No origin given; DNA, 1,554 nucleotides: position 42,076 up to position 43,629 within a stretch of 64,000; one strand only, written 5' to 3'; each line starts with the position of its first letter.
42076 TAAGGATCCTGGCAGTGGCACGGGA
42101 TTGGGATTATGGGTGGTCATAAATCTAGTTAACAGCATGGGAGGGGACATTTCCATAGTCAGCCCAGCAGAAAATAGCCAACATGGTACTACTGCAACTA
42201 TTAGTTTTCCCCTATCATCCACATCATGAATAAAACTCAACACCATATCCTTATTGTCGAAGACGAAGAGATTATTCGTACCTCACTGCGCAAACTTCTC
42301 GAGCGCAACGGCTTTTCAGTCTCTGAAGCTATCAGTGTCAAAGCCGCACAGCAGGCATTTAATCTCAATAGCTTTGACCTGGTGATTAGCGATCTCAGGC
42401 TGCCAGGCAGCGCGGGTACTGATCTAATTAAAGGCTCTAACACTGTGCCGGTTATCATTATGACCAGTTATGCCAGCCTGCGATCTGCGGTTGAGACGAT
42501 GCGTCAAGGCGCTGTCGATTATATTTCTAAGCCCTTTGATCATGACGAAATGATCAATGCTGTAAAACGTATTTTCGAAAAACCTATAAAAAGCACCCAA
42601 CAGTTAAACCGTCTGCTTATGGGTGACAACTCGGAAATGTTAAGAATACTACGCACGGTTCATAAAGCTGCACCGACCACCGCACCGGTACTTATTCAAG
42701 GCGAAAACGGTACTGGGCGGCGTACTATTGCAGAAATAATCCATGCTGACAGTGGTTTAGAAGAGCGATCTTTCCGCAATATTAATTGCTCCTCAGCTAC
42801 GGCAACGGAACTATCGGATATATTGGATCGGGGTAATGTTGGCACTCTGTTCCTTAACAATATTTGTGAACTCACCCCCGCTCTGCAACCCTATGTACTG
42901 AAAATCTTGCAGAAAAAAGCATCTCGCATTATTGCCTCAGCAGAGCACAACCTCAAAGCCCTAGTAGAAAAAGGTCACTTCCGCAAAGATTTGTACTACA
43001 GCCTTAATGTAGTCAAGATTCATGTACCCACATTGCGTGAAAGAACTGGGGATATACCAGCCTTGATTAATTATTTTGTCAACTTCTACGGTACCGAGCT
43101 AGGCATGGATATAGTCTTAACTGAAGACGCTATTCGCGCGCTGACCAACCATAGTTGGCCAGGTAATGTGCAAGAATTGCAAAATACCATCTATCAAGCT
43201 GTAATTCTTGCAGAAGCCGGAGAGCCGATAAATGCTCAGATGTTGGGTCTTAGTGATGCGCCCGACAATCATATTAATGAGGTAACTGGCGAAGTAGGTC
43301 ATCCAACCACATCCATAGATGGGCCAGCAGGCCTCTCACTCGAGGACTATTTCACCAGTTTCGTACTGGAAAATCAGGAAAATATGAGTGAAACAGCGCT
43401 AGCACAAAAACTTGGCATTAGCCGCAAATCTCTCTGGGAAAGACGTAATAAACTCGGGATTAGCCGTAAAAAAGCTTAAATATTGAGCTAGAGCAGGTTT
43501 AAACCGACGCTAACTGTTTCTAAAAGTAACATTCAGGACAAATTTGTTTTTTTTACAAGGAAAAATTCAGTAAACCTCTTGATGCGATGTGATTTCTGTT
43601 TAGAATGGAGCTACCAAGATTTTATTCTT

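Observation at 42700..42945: CbrB ortholog with a gutted sigma54-activation core: no GAFTGA loop, Walker A Lys->Arg, Walker B Asp-Glu->Asn-Asn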

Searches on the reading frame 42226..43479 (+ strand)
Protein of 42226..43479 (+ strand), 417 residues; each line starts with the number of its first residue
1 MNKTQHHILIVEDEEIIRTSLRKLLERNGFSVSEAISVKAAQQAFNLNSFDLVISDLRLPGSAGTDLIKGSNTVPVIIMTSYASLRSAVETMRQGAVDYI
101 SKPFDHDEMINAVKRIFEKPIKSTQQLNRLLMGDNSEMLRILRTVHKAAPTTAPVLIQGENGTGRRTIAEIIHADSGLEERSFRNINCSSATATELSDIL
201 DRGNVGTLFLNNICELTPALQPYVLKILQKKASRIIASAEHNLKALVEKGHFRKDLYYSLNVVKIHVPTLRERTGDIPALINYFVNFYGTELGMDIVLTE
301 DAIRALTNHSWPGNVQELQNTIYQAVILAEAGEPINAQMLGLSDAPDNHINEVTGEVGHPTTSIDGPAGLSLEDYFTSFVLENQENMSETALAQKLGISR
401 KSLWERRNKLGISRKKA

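Call 3: search_protein_families(library=pfam, proteins=[window:42226-43476:+], max_evalue=0.01)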
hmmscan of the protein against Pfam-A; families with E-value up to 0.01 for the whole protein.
window:42226-43476:+ (417 aa): 6 families
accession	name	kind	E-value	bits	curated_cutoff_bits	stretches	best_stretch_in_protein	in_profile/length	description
PF00158.32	Sigma54_activat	-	4e-25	88.9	20.2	2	132-193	2-63/168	Sigma-54 interaction domain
PF00072.30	Response_reg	-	1.4e-24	86.8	30.2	1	8-114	1-111/111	Response regulator receiver domain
PF14532.12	Sigma54_activ_2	-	1.2e-22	81.1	25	1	133-270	2-138/138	Sigma-54 interaction domain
PF25601.1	AAA_lid_14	-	1.9e-19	69.7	27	1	271-340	1-70/87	AAA+ ATPase lid domain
PF02954.25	HTH_8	-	0.0029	17.7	22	0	391-409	23-41/42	Bacterial regulatory protein, Fis family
PF08279.18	HTH_11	-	0.0071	16.6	25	0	380-404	9-33/55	HTH domain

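Call 4: search_protein_families(library=ncbifam, proteins=[window:42226-43476:+], max_evalue=0.01)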
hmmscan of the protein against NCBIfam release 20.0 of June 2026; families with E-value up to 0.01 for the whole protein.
window:42226-43476:+ (417 aa): 113 families (the best 25 are shown)
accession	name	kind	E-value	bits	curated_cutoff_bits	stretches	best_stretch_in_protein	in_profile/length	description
NF008469.0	PRK11361.1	equivalog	1.9e-66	224.7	714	2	197-412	230-456/461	acetoacetate metabolism transcriptional regulator AtoC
TIGR01818.1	ntrC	equivalog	8.8e-62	209.4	558.6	1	8-339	1-376/463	nitrogen regulation protein NR(I)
NF051870.1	NAssimRespRegNtrX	equivalog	3e-59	201.1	600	1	6-412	2-452/452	nitrogen assimilation response regulator NtrX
NF007689.0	PRK10365.1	equivalog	3.7e-53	180.9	760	2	1-192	1-202/441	sigma-54-dependent response regulator transcription factor ZraR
NF011695.0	PRK15115.1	equivalog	4.2e-52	177.4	763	2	2-191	3-197/445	two-component system response regulator GlrR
TIGR02915.1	PEP_resp_reg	equivalog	8e-52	176.6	502.6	2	203-351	232-393/445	PEP-CTERM-box response regulator transcription factor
NF041946.1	LuxO_transreg_Vib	equivalog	8.6e-52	176.4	800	2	11-190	2-194/463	quorum-sensing sigma-54 dependent transcriptional regulator LuxO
NF008176.1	PRK10923.1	equivalog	6.9e-51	173.3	620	2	7-189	5-198/469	nitrogen regulation protein NR(I)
TIGR01817.1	nifA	equivalog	7.9e-48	163.5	528.85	2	204-370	290-467/534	nif-specific transcriptional activator NifA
NF050807.1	TransRegFlbDCaul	equivalog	2.7e-47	161.7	750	2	204-352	212-373/454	sigma-54-dependent transcriptional regulator FlbD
NF047793.1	ResRegPgtA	equivalog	7.1e-45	153.6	650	1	1-322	1-336/414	two-component system response regulator PgtA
NF049963.1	RespRegFlgRCampy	domain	9.3e-45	153.2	750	2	8-190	3-195/429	fla regulon two-component system response regulator FlgR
NF041552.1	TF_PrdR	equivalog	1.1e-42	146.1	795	2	201-333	358-504/577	sigma-54 dependent transcriptional regulator PrdR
NF008485.2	PRK11388.1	equivalog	1.6e-41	142.3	551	1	111-414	314-639/643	dihydroxyacetone kinase operon transcriptional regulator DhaR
NF003451.0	PRK05022.1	equivalog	1.7e-39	135.9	476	2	204-348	284-442/512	nitric oxide reductase transcriptional regulator NorR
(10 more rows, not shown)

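Call 5: search_solved_structures(query=window:42226-43476:+, show_alignments=3)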
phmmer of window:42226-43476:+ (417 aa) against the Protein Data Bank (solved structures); distinct sequences matched with E-value up to 0.001: 247 (the best 60 are shown).
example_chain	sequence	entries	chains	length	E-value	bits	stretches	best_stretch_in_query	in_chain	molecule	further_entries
3dzd_A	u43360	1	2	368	5e-48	167.6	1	7-333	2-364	Transcriptional regulator (NtrC family)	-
5ep0_A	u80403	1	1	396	2.1e-41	145.7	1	5-330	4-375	Putative repressor protein luxO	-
4l4u_A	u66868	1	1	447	3.7e-41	144.9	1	6-331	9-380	Transcriptional regulator (NtrC family)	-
1ny5_A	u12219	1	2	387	1.6e-40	142.8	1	7-331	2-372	transcriptional regulator (NtrC family)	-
5m7n_A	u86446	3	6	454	6.4e-39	137.6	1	7-335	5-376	Nitrogen assimilation regulatory protein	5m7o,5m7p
9qq6_C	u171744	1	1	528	1.3e-36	129.9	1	122-341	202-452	Nif-specific regulatory protein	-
1ojl_A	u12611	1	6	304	3e-31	112.3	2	204-404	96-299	TRANSCRIPTIONAL REGULATORY PROTEIN ZRAR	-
6iy8_A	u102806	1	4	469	3.5e-29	105.5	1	142-340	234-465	Positive regulator CapR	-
7v2b_A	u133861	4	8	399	3.2e-28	102.3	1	128-330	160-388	VpsR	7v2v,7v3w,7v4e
4qhs_A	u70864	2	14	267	7.2e-28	101.2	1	202-333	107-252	Flagellar regulatory protein C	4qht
6lua_A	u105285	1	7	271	1.5e-27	100.2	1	202-333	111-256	Flagellar regulatory protein C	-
5ep2_A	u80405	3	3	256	1.9e-27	99.8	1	132-330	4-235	Putative repressor protein luxO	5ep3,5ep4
5ep1_A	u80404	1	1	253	1.9e-27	99.8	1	132-330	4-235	Putative repressor protein luxO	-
5exp_A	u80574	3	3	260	2.2e-27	99.6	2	197-329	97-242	Transcriptional regulator FleQ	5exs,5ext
26jl_A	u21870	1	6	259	2.2e-27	99.6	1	133-328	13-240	Flagellar regulatory protein A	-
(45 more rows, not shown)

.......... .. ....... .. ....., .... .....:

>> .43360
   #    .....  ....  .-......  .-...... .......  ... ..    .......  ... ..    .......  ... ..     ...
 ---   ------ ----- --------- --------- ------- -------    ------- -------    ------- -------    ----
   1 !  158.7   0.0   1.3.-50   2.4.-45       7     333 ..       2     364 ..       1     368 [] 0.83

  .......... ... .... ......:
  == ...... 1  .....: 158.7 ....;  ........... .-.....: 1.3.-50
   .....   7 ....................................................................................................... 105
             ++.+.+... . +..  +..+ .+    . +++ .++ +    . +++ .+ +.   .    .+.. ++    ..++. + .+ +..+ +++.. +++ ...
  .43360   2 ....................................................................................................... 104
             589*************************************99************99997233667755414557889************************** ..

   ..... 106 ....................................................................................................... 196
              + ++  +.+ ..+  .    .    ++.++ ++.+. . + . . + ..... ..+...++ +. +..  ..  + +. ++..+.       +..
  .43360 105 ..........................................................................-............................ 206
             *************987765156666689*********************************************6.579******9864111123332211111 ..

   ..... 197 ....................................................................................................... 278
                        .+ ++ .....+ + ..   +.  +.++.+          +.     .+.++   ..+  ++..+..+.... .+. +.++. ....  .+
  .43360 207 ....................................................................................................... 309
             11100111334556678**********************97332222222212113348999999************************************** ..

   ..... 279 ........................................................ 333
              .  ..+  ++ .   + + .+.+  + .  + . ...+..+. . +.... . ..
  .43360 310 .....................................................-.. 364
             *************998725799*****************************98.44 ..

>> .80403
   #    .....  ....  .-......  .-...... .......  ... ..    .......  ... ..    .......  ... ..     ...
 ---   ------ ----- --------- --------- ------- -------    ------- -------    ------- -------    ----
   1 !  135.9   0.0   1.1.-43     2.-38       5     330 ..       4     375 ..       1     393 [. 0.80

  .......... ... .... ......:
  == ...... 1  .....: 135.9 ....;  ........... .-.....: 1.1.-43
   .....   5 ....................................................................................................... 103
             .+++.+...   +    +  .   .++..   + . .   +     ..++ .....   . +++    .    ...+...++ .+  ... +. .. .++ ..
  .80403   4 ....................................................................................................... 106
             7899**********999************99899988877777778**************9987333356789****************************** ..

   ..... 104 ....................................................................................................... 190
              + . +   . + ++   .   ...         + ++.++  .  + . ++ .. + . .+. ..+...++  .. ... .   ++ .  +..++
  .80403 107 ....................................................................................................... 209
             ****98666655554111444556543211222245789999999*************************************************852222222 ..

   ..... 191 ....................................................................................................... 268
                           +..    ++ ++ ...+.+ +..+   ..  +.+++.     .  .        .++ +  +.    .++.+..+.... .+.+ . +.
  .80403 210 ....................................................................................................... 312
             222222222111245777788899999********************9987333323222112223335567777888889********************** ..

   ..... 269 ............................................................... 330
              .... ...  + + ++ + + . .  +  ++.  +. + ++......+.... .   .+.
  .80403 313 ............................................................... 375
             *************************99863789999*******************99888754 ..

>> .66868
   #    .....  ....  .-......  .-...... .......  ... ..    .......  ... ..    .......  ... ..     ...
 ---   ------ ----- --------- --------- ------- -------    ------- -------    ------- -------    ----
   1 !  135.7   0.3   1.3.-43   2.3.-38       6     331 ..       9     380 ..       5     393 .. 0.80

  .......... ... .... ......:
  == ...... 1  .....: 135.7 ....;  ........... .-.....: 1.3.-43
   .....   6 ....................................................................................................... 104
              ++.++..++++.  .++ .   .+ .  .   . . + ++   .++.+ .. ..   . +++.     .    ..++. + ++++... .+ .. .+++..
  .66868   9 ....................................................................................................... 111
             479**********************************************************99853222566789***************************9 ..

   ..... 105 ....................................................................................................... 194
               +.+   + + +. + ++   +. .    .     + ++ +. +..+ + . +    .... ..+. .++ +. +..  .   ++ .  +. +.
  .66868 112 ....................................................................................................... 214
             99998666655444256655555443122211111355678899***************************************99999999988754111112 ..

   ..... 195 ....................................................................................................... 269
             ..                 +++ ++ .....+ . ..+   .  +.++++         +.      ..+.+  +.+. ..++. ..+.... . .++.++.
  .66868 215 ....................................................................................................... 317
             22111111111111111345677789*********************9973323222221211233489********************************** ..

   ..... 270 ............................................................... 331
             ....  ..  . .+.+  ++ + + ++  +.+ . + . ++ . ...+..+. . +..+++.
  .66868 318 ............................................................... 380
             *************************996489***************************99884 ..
